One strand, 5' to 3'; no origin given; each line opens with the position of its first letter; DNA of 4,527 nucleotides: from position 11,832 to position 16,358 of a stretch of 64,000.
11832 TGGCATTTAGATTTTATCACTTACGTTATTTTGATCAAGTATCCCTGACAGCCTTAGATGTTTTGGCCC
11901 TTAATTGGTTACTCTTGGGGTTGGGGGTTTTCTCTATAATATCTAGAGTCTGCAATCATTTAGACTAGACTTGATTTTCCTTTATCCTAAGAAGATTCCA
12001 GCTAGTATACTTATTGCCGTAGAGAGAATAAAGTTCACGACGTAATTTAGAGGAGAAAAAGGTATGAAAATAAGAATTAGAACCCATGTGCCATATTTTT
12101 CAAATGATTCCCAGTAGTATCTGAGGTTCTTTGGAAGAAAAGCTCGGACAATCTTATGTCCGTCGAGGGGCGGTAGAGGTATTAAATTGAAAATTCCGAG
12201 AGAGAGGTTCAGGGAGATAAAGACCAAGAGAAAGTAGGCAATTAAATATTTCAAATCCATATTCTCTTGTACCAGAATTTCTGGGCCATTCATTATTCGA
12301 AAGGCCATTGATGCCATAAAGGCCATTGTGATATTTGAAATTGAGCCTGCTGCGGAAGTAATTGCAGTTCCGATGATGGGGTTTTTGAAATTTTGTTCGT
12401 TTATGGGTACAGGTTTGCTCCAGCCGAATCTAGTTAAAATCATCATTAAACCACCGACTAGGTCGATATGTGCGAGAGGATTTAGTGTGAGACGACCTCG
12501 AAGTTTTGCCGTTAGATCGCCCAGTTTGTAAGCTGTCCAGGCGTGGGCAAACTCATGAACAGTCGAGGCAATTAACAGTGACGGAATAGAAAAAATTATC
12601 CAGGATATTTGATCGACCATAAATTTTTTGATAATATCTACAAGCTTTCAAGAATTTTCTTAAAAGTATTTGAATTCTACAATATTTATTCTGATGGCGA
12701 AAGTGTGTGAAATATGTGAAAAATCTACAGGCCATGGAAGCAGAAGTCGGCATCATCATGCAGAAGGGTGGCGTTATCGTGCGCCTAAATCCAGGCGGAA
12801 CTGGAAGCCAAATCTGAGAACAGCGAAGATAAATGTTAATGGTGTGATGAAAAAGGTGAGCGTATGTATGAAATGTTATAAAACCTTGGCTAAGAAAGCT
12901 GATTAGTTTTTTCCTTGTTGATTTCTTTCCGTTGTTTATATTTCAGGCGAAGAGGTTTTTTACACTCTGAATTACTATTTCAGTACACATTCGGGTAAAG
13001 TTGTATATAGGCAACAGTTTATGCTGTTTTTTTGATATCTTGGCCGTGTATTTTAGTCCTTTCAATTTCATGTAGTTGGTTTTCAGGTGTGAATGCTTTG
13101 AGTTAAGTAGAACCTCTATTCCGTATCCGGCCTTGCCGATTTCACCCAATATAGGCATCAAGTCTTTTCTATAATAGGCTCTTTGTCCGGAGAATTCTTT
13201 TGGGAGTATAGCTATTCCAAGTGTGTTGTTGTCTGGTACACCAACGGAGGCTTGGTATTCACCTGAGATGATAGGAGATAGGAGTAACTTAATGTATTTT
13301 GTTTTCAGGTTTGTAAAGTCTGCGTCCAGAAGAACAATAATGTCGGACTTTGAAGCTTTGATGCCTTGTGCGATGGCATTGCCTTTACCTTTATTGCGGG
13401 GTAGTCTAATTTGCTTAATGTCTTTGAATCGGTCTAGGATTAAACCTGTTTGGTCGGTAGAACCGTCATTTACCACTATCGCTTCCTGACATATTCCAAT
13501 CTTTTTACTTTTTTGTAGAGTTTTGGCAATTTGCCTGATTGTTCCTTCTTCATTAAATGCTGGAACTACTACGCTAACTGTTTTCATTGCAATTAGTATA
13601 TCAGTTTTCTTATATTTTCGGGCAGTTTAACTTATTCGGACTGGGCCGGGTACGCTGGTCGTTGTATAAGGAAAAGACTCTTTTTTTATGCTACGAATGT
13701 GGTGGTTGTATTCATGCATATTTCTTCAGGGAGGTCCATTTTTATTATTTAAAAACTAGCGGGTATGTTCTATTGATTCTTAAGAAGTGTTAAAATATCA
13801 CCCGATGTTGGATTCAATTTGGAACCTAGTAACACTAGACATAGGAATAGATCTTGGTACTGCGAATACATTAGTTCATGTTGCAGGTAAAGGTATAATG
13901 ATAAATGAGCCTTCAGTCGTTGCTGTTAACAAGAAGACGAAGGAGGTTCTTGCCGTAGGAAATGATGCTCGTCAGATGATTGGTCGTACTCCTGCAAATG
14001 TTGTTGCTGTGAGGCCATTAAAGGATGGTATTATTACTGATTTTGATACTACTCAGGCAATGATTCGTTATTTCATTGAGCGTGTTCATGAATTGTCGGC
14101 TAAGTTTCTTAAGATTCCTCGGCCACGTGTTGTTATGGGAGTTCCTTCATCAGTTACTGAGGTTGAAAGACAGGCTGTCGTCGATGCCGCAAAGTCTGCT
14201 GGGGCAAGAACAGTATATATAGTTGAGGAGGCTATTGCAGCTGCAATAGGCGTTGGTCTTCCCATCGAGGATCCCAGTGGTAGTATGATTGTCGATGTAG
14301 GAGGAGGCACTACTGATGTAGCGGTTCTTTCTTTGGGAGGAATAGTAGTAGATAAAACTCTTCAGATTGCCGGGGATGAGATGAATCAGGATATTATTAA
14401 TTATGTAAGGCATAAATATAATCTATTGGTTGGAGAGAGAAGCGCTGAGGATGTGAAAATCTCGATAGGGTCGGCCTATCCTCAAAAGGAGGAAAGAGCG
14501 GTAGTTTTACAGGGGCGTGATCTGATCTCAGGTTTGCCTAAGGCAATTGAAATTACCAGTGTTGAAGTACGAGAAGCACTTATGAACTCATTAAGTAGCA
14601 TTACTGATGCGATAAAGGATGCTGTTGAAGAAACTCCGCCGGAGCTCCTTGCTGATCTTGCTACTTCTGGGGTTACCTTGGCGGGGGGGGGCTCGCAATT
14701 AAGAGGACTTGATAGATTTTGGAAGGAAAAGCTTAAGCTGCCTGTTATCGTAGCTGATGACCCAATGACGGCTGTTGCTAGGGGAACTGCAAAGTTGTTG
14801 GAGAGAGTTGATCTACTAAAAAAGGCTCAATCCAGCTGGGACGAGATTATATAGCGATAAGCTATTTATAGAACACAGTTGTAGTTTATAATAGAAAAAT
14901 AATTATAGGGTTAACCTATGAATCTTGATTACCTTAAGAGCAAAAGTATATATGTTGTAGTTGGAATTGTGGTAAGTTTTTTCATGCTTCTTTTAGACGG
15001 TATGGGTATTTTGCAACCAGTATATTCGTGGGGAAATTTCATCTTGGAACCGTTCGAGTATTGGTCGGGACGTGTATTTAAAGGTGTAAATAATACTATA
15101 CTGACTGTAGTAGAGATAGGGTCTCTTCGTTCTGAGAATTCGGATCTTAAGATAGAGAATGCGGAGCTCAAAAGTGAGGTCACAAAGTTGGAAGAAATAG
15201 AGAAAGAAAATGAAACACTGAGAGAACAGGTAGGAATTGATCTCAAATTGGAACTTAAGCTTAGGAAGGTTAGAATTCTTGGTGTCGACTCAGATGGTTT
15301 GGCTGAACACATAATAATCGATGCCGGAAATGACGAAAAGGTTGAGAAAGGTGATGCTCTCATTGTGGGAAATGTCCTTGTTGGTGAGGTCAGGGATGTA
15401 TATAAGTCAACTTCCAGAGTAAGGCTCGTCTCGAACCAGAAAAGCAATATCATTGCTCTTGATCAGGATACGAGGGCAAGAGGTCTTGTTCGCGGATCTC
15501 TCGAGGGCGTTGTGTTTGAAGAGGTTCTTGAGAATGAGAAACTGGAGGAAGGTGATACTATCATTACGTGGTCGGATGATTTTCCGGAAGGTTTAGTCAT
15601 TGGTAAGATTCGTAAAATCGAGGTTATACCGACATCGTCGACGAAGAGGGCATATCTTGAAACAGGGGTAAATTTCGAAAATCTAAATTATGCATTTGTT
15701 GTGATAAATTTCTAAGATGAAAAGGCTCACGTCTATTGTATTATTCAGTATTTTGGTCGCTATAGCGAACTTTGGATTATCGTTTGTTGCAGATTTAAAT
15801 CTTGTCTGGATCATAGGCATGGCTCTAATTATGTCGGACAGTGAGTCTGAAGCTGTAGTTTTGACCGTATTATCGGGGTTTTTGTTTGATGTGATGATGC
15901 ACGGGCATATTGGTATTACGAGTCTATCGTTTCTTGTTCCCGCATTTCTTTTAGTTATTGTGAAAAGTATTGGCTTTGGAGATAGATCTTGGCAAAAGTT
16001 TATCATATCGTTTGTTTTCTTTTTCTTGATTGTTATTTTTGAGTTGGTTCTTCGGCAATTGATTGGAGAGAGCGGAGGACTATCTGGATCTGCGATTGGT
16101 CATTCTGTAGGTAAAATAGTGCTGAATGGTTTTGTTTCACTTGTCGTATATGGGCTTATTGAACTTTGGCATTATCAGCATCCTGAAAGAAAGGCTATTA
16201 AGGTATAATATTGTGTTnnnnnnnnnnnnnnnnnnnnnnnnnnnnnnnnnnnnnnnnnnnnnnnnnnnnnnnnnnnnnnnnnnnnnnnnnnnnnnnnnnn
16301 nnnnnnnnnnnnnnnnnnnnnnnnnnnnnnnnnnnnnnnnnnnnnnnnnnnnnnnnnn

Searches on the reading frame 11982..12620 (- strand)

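Call 64: search_protein_families(library=pfam, proteins=[window:11982-12620:-], max_evalue=0.001)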
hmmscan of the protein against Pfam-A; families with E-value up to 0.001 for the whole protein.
window:11982-12620:- (212 aa): 1 family
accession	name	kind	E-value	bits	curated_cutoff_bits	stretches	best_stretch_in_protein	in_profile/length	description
PF02163.28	Peptidase_M50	-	4.5e-13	49.5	27.2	1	88-166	121-198/221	Peptidase family M50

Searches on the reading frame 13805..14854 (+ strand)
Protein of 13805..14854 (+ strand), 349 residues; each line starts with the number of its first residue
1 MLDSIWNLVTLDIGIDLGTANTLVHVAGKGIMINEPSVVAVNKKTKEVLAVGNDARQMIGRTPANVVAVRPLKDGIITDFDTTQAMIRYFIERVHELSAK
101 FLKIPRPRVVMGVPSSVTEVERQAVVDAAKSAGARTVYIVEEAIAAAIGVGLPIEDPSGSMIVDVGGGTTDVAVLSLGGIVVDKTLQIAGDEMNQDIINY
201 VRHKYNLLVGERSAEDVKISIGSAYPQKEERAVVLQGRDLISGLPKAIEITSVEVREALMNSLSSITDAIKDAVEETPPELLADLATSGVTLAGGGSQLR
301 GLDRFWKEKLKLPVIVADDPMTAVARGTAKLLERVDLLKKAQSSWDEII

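Call 64: search_protein_families(library=pfam, proteins=[window:13805-14854:+], max_evalue=0.001)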
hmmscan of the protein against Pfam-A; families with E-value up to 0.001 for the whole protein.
window:13805-14854:+ (349 aa): 6 families
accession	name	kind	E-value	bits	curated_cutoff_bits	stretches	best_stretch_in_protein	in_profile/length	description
PF06723.19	MreB_Mbl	-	5.1e-137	456.5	27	1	12-339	3-326/327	MreB/Mbl protein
PF00012.26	HSP70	-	7.1e-16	58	20.6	1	89-206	116-239/599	Hsp70 protein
PF14450.12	FtsA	-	8.4e-12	46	31.8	1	162-325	2-125/127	Cell division protein FtsA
PF00022.25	Actin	-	5.8e-10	38.7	27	1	35-204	30-190/410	Actin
PF11104.14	PilM_2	-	2.5e-05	23.8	27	0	158-208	180-226/340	Type IV pilus assembly protein PilM;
PF06277.17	EutA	-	0.00052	19.4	27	0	162-225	147-211/475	Ethanolamine utilisation protein EutA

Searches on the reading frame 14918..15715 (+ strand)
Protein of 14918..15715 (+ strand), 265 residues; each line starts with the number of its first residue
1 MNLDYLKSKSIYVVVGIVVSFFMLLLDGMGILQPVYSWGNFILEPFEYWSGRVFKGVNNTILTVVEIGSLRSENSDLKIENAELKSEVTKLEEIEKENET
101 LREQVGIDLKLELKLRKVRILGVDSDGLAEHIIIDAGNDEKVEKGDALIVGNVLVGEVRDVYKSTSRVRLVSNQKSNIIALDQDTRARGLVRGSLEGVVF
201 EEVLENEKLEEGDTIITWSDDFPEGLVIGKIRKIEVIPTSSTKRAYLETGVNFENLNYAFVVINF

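Call 64: search_protein_families(library=pfam, proteins=[window:14918-15715:+], max_evalue=0.001)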
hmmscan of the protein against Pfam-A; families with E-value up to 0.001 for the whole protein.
window:14918-15715:+ (265 aa): 1 family
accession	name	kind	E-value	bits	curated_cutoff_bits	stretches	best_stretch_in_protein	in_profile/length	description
PF04085.20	MreC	-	1.5e-28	99.9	28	1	120-262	1-146/147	Rod shape-determining protein MreC, barrel core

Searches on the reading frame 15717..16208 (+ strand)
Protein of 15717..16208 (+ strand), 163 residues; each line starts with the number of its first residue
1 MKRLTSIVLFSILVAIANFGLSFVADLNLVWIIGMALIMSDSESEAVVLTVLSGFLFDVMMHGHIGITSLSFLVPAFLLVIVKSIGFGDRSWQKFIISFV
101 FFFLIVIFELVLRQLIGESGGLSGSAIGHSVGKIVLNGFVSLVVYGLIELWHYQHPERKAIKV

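Call 64: search_protein_families(library=pfam, proteins=[window:15717-16208:+], max_evalue=0.001)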
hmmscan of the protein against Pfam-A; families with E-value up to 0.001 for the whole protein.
window:15717-16208:+ (163 aa): 1 family
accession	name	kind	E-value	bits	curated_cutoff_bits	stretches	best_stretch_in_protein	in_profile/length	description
PF04093.17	MreD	-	5.2e-06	27.1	24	1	9-149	15-152/158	rod shape-determining protein MreD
